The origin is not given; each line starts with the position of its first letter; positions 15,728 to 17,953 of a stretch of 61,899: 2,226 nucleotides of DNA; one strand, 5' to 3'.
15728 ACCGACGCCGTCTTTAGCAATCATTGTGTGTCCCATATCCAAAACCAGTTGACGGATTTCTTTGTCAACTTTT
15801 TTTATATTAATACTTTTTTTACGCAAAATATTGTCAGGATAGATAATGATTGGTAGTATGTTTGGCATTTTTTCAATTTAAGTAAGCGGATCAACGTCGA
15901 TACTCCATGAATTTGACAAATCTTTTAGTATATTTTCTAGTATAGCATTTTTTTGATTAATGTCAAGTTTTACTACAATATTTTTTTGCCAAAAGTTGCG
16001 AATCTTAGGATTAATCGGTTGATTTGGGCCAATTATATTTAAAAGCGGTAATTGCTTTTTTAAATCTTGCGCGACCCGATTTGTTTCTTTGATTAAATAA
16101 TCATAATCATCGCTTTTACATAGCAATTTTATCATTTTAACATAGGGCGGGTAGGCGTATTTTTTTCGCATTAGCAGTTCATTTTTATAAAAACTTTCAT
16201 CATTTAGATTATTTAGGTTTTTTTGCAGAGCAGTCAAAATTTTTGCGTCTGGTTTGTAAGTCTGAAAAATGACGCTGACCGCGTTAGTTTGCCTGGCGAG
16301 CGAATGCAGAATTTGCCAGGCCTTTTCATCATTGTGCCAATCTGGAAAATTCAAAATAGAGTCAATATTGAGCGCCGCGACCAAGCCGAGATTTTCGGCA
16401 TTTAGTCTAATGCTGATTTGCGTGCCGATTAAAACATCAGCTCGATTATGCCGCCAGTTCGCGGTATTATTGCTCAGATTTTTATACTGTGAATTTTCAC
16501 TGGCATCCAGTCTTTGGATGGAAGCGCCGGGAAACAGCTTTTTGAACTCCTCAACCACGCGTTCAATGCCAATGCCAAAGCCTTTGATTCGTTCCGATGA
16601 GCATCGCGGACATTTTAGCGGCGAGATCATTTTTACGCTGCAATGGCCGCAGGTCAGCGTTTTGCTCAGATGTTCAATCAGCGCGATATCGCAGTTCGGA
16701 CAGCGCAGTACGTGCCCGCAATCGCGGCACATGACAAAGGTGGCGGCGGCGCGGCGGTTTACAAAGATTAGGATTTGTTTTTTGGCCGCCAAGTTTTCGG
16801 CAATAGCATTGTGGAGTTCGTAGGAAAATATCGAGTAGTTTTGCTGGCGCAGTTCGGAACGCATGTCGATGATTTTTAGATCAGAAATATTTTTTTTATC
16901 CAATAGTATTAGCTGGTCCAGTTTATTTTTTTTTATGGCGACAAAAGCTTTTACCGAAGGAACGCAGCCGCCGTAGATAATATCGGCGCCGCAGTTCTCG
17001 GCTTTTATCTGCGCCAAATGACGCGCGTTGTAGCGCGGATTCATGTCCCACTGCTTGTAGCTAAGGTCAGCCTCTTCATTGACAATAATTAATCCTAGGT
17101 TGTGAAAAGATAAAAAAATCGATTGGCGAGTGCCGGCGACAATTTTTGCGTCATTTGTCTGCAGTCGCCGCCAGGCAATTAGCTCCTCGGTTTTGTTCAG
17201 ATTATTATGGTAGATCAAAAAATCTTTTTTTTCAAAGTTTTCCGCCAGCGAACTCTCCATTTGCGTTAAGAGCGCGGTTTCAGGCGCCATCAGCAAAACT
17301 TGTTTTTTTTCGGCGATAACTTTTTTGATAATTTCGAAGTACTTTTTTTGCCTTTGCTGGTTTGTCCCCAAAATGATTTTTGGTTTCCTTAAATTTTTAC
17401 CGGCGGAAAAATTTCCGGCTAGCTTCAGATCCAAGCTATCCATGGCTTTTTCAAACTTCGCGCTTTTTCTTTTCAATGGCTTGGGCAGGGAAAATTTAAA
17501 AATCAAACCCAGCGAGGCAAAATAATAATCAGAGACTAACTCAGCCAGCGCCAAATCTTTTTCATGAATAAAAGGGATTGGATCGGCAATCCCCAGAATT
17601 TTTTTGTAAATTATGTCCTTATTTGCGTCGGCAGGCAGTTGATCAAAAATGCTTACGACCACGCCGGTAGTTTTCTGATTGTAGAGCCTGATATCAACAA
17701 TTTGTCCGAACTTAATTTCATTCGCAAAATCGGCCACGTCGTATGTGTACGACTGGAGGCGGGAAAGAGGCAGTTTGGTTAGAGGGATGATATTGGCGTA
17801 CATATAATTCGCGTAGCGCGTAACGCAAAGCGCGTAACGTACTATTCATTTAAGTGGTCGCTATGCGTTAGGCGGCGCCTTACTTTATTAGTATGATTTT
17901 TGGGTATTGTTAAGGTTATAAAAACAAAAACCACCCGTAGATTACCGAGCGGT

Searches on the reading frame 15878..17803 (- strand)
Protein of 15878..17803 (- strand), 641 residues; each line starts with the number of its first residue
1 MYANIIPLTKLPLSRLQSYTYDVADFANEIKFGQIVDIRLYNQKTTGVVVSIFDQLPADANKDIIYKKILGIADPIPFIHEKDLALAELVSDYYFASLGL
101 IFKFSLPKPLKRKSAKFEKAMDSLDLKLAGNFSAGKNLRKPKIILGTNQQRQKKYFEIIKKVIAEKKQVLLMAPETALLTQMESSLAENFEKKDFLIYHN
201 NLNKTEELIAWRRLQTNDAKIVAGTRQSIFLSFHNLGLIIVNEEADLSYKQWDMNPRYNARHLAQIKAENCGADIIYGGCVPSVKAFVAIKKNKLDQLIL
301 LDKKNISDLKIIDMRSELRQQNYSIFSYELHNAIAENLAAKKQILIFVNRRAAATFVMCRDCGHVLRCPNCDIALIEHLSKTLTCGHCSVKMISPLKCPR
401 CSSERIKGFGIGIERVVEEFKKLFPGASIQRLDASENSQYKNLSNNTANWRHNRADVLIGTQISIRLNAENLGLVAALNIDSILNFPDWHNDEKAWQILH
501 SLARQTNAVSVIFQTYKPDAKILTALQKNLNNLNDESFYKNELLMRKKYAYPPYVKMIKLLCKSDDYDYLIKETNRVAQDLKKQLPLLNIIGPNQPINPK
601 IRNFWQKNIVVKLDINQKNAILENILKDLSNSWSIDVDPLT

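Call 40: search_protein_families(library=ncbifam, proteins=[window:15878-17803:-], max_evalue=1e-10)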
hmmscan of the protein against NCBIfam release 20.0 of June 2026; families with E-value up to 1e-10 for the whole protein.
window:15878-17803:- (641 aa): 13 families
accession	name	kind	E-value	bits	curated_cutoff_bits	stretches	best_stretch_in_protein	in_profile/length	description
NF004066.1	PRK05580.1-3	equivalog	2.4e-132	442.8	813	1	155-640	288-786/788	primosomal protein N'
TIGR00595.1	priA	equivalog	1.3e-114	383.6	230.35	1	155-640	14-509/509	replication restart helicase PriA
NF004068.0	PRK05580.1-5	equivalog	3.7e-95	319.7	1249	1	146-626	285-772/795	primosomal protein N'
NF004070.0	PRK05580.2-2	equivalog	3.9e-91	306.3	921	1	154-638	233-724/729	primosomal protein N'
NF004067.0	PRK05580.1-4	equivalog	2.2e-89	300.8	763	1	155-640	239-734/737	primosomal protein N'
NF004069.0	PRK05580.2-1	equivalog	1.3e-86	291.4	767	1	27-640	21-609/612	primosomal protein N'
NF004072.0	PRK05580.2-4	equivalog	9.8e-85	285.1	1030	1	11-614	8-614/648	primosomal protein N'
NF004065.0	PRK05580.1-1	equivalog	5.1e-81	272.9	858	1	153-639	231-728/731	primosomal protein N'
NF004071.0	PRK05580.2-3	equivalog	6e-75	252.6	1105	1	151-594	235-680/735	primosomal protein N'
NF011453.0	PRK14873.1-3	equivalog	2.6e-28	98.5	812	1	157-601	190-609/653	primosome assembly protein PriA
NF011452.0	PRK14873.1-2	equivalog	3.8e-21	74.9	980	1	160-430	220-495/708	primosomal protein N'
NF011454.0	PRK14873.1-4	equivalog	6e-21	74.4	951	1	153-431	159-444/651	primosomal protein N'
NF011455.0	PRK14873.1-5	equivalog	3.3e-19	68.6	969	1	158-429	181-462/675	primosomal protein N'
